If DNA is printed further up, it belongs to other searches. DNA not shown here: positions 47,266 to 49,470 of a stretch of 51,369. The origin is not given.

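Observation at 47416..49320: LuxR-type regulator with a dead GGDEF domain that keeps the RxxD I-site: candidate c-di-GMP-responsive transcription factor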

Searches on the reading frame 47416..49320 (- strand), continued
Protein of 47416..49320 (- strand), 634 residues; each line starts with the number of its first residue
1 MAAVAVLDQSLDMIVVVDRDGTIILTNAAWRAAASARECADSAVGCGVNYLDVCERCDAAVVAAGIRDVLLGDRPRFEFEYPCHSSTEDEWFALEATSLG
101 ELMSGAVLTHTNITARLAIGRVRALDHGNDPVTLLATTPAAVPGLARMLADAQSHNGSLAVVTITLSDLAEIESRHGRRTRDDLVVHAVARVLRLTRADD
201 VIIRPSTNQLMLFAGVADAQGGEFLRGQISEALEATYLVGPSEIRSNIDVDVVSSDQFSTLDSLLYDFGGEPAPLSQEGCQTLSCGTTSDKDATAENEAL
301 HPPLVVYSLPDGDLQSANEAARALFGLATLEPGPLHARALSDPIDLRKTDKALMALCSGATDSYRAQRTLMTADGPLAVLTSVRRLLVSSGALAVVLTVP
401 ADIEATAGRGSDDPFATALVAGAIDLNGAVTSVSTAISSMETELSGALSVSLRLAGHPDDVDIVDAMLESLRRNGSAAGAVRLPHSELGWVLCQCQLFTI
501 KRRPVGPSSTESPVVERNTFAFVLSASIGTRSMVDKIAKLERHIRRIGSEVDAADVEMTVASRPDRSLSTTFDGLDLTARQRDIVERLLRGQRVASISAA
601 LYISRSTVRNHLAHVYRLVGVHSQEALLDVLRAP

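Call 37: search_protein_families(library=pfam, alignment_id=A1, max_evalue=0.01)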
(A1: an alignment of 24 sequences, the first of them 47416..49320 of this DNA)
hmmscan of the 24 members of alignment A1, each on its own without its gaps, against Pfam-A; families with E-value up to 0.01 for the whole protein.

A. member 1, window:47416-49320:- (634 aa): 5 families
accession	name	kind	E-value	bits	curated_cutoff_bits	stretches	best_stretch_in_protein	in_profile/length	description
PF00196.25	GerE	-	1.3e-09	37.9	23.5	1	577-628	3-54/57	Bacterial regulatory proteins, luxR family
PF08448.16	PAS_4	-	2.7e-07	31.2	23.1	1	7-115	1-107/110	PAS fold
PF00989.32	PAS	-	0.00023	21.6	22.6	0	5-32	5-32/113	PAS fold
PF13188.13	PAS_8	-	0.00027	21.2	21.8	0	5-32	5-32/65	PAS domain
PF00990.26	GGDEF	-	0.00057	20.1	23.8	1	130-223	4-97/161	Diguanylate cyclase, GGDEF domain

B. families by the number of members that match (of 24 scanned): 19 families
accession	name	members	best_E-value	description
PF08448.16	PAS_4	23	1.8e-15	PAS fold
PF00990.26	GGDEF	23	7.4e-09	Diguanylate cyclase, GGDEF domain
PF00196.25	GerE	22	1.9e-12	Bacterial regulatory proteins, luxR family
PF13556.12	HTH_30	19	0.00011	PucR C-terminal helix-turn-helix domain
PF13384.12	HTH_23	16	1.2e-05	Homeodomain-like domain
PF00989.32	PAS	14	4e-07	PAS fold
PF13188.13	PAS_8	11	6e-06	PAS domain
PF08281.18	Sigma70_r4_2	6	0.00022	Sigma-70, region 4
PF01022.26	HTH_5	6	0.001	Bacterial regulatory protein, arsR family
PF13518.12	HTH_28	6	0.0016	Helix-turn-helix domain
PF13426.13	PAS_9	5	8.5e-05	PAS domain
PF08447.18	PAS_3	3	2.3e-05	PAS fold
PF08279.18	HTH_11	2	0.00031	HTH domain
PF13551.12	HTH_29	2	0.0022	Winged helix-turn helix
PF12860.13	PAS_7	2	0.0039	PAS fold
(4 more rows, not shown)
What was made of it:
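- On GGDEF domain (PF00990), sequence level: Some orthologs pass: 23 of 24 hit at E <= 0.01, the best at 7.4e-9 (call 37).
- Checked: 23 of 24 orthologs hit GGDEF at E <= 0.01, the best at 7.4e-9 (call 37).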

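Call 45: search_protein_representatives(alignment_id=A1)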
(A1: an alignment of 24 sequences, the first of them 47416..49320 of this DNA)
Query: 24 sequences, 648 profile positions. Proteins with E-value up to 0.001 (for the whole library): 45198; up to 1e-10: 12996; up to 1e-30: 291. The best 150 are listed.
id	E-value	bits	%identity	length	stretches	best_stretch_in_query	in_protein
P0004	0.0e+00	1087.3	-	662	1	11-647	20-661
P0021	9.9e-288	972.3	-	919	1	6-647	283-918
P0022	1.3e-267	905.8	-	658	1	27-647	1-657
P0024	2.5e-208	709.9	-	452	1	193-647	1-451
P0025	1.1e-189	648.4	-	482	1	81-564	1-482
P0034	1.3e-136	473.0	-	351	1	308-646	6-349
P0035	2.1e-134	465.7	-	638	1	16-647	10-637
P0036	3.1e-102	359.4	-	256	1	393-647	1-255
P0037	1.7e-84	300.8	-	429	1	26-421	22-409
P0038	9.2e-78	278.6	-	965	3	9-138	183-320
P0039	2.0e-65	237.8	-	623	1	11-647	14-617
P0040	5.7e-64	233.0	-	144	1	505-647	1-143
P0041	2.6e-57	211.0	-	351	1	305-647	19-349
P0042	9.8e-56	205.8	-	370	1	312-646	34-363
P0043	1.8e-54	201.6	-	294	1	353-647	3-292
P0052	5.1e-50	186.9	-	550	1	157-643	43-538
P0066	3.3e-46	174.3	-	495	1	194-643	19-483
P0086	1.2e-39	152.7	-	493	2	138-418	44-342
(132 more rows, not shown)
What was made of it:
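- On PAS-PAS-LuxR stand-alone regulators: Many representatives of about 350 aa match profile positions 308-647 (call 45).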

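Call 48: find_homologous_proteins(query=A2, max_evalue=0.00001)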
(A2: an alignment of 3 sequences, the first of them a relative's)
Query A2 (3 sequences) (550 aa, profile of the alignment): 31 proteins with E <= 0.00001 among 8000 candidates.
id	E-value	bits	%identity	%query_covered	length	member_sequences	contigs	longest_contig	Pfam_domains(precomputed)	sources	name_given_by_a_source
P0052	2.0e-294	996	100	100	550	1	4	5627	PF08447.19,PF00196.26,PF00990.27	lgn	-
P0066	5.0e-260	882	49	88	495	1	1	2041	PF08447.19,PF00196.26,PF00990.27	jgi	jgi:DNA-binding CsgD family transcriptional regulator/PAS domain-containing protein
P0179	4.5e-96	341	42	69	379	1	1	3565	PF00196.26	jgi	jgi:DNA-binding CsgD family transcriptional regulator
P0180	8.2e-16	76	31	23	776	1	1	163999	PF00563.26,PF00990.27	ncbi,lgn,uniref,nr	ncbi:putative bifunctional diguanylate cyclase/phosphodiesterase [Blastococcus tunisiensis]|uniref:D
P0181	1.5e-15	75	26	34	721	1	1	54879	PF08447.19,PF13426.14,PF08448.17,PF00563.26,PF00989.32,PF00990.27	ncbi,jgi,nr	ncbi:MAG TPA: EAL domain-containing protein [Mycobacteriales bacterium]|jgi:diguanylate cyclase (GGD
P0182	1.9e-15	75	34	28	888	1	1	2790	PF08447.19,PF13426.14,PF13188.14,PF13185.13,PF01590.33,PF08448.17,PF13492.13,PF00563.26,PF00989.32,PF00990.27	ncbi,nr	ncbi:MAG: EAL domain-containing protein, partial [Chloroflexota bacterium]|nr:EAL domain-containing 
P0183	2.0e-15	75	29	24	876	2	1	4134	PF08447.19,PF13426.14,PF13188.14,PF08448.17,PF00563.26,PF00989.32,PF00990.27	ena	-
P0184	1.6e-13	69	24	29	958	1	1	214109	PF13426.14,PF13188.14,PF12860.14,PF24820.2,PF08448.17,PF00563.26,PF00989.32,PF00990.27,PF00072.31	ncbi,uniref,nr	ncbi:EAL domain-containing protein [Halioxenophilus sp. WMMB6]|uniref:EAL domain-containing protein 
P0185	3.3e-12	64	25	31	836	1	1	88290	PF07238.20,PF13426.14,PF08448.17,PF00563.26,PF00990.27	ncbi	ncbi:MAG: EAL domain-containing protein [Novosphingobium sp.]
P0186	1.6e-11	62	33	21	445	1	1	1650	PF13426.14,PF13188.14,PF24820.2,PF08448.17,PF00989.32,PF00990.27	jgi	jgi:diguanylate cyclase (GGDEF)-like protein/PAS domain S-box-containing protein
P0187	2.3e-11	62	29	9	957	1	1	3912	PF08447.19,PF13426.14,PF12860.14,PF08448.17,PF00563.26,PF00989.32,PF00990.27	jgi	jgi:diguanylate cyclase (GGDEF)-like protein/PAS domain S-box-containing protein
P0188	1.3e-10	59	39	7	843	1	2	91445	PF13426.14,PF08448.17,PF00563.26,PF00989.32,PF00990.27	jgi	jgi:diguanylate cyclase (GGDEF)-like protein/PAS domain S-box-containing protein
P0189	1.6e-10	59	27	21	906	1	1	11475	PF08447.19,PF13426.14,PF13188.14,PF08448.17,PF00563.26,PF00989.32,PF00990.27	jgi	jgi:diguanylate cyclase (GGDEF)-like protein/PAS domain S-box-containing protein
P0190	3.8e-10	57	28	22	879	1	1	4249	PF00563.26,PF00990.27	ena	-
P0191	4.9e-10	57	27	29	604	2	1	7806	PF08447.19,PF13426.14,PF13188.14,PF08448.17,PF00989.32,PF00990.27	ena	-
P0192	5.7e-10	57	30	25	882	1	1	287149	PF00563.26,PF00990.27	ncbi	ncbi:putative bifunctional diguanylate cyclase/phosphodiesterase [Blastococcus sp. SYSU D00695]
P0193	8.4e-10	56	29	23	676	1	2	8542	PF08447.19,PF13426.14,PF13188.14,PF08448.17,PF00989.32,PF00990.27,PF14598.13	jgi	jgi:diguanylate cyclase (GGDEF)-like protein/PAS domain S-box-containing protein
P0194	1.1e-9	56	29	25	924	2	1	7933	PF08447.19,PF13426.14,PF13188.14,PF03707.22,PF08448.17,PF00563.26,PF00989.32,PF00990.27,PF14598.13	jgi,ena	-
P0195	1.5e-9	56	33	25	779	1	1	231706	PF13426.14,PF13188.14,PF10069.15,PF08448.17,PF00563.26,PF00989.32,PF00990.27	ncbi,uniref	ncbi:diguanylate cyclase domain-containing protein [Quadrisphaera sp. KR29]|uniref:diguanylate cycla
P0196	3.4e-9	54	28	25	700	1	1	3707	PF13487.13,PF00990.27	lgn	-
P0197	9.0e-9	53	28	19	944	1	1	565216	PF12860.14,PF08448.17,PF00563.26,PF00990.27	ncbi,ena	-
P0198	2.2e-8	52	-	-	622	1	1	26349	PF00563.26,PF00990.27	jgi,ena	-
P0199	3.9e-8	51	27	14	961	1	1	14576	PF08447.19,PF13426.14,PF13188.14,PF24820.2,PF08448.17,PF00989.32,PF00990.27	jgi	jgi:diguanylate cyclase (GGDEF)-like protein/PAS domain S-box-containing protein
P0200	4.0e-8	51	27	26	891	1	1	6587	PF00563.26,PF00990.27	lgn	-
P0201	5.9e-8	50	30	13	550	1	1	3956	PF07696.18,PF07695.18,PF00990.27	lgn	-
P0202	1.2e-7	49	26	38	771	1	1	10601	PF00563.26,PF00990.27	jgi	jgi:diguanylate cyclase (GGDEF)-like protein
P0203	1.2e-7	49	29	24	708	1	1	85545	PF08447.19,PF13426.14,PF13188.14,PF08448.17,PF00563.26,PF00989.32,PF00990.27,PF00072.31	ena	-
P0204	2.2e-7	48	-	-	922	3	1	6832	PF08446.18,PF01590.33,PF00360.27,PF00563.26,PF00990.27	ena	-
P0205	1.0e-6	46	-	-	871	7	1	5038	PF00563.26,PF00990.27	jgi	jgi:diguanylate cyclase (GGDEF)-like protein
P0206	2.1e-6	45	27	29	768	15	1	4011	PF00563.26,PF00990.27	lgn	-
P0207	4.3e-6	44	35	18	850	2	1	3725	PF08447.19,PF13426.14,PF13188.14,PF08448.17,PF00563.26,PF00989.32,PF00990.27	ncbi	-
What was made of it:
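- Tried and rejected: Second homolog search, seeded from outgroups P0052, P0066 and P0086, to enlarge the outgroup set: it returned only one further relative (P0179), then ordinary GGDEF-EAL proteins (call 48).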

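Call 54: find_encoding_contigs(protein=P0052, flank=6000, max_places=1)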
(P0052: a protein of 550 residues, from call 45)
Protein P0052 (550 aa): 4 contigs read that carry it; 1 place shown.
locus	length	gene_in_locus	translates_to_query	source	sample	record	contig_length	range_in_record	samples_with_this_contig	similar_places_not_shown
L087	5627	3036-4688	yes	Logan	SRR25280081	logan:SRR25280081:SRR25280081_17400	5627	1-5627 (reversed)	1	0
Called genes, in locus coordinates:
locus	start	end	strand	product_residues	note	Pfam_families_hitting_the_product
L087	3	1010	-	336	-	?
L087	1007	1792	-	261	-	PF00702:Hydrolase, PF13419:HAD_2, PF13242:Hydrolase_like (faint)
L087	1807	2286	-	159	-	PF01878:EVE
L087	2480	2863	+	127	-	PF08448:PAS_4 (weak), PF00989:PAS (weak), PF08447:PAS_3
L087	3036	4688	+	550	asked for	PF00990:GGDEF (weak), PF08447:PAS_3 (weak), PF00196:GerE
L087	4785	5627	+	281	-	?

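Call 55: find_encoding_contigs(protein=P0020, flank=6000, max_places=1)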
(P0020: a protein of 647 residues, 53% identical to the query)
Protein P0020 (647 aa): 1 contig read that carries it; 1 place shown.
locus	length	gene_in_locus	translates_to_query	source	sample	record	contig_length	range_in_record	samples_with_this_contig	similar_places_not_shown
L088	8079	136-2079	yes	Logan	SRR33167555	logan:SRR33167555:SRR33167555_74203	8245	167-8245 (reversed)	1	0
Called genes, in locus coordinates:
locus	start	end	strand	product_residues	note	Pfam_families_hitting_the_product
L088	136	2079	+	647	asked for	PF08448:PAS_4, PF00990:GGDEF (weak), PF00196:GerE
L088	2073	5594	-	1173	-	PF00989:PAS (faint), PF00990:GGDEF, PF17853:GGDEF_2 (faint), PF00563:EAL, PF01590:GAF, PF13185:GAF_2 (weak), PF00990:GGDEF, PF00563:EAL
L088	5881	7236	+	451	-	PF04203:Sortase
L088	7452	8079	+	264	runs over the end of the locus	?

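Call 56: find_encoding_contigs(protein=P0019, flank=6000, max_places=1)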
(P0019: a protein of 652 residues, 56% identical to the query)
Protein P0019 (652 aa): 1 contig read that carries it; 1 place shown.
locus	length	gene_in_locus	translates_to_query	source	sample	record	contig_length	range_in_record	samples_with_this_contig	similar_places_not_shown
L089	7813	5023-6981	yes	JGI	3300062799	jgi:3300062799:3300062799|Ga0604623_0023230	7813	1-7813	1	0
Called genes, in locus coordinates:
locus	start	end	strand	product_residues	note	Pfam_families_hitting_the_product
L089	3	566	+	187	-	?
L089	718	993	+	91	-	-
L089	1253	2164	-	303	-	PF02749:QRPTase_N, PF01729:QRPTase_C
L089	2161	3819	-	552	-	PF00890:FAD_binding_2, PF02910:Succ_DH_flav_C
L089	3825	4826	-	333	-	PF02445:NadA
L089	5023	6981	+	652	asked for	PF00989:PAS (faint), PF08448:PAS_4, PF13188:PAS_8 (faint), PF00196:GerE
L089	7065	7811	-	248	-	PF00989:PAS, PF13188:PAS_8 (weak), PF08448:PAS_4, PF13426:PAS_9 (weak), PF08447:PAS_3 (weak)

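Call 57: find_encoding_contigs(protein=P0004, flank=6000, max_places=1)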
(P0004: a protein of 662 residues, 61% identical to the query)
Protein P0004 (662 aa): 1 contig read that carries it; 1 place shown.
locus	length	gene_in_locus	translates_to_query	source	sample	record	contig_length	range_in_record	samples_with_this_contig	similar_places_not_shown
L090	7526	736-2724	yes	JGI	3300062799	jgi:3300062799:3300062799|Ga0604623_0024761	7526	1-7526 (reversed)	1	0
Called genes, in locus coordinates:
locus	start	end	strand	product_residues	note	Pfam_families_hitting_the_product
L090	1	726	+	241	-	?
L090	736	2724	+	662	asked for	PF00989:PAS (faint), PF08448:PAS_4, PF00196:GerE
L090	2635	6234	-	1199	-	PF00989:PAS (weak), PF17853:GGDEF_2 (faint), PF00990:GGDEF (weak), PF00563:EAL, PF01590:GAF, PF13185:GAF_2 (weak), PF00990:GGDEF, PF00563:EAL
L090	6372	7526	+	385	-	?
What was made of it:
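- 44531..47452 (+): Conserved convergent partner gene: 973-aa EAL-GAF-GGDEF-EAL protein, with an intact RETD I-site and GGDEF motif. L088 and L090 have the same layout (calls 55, 57).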
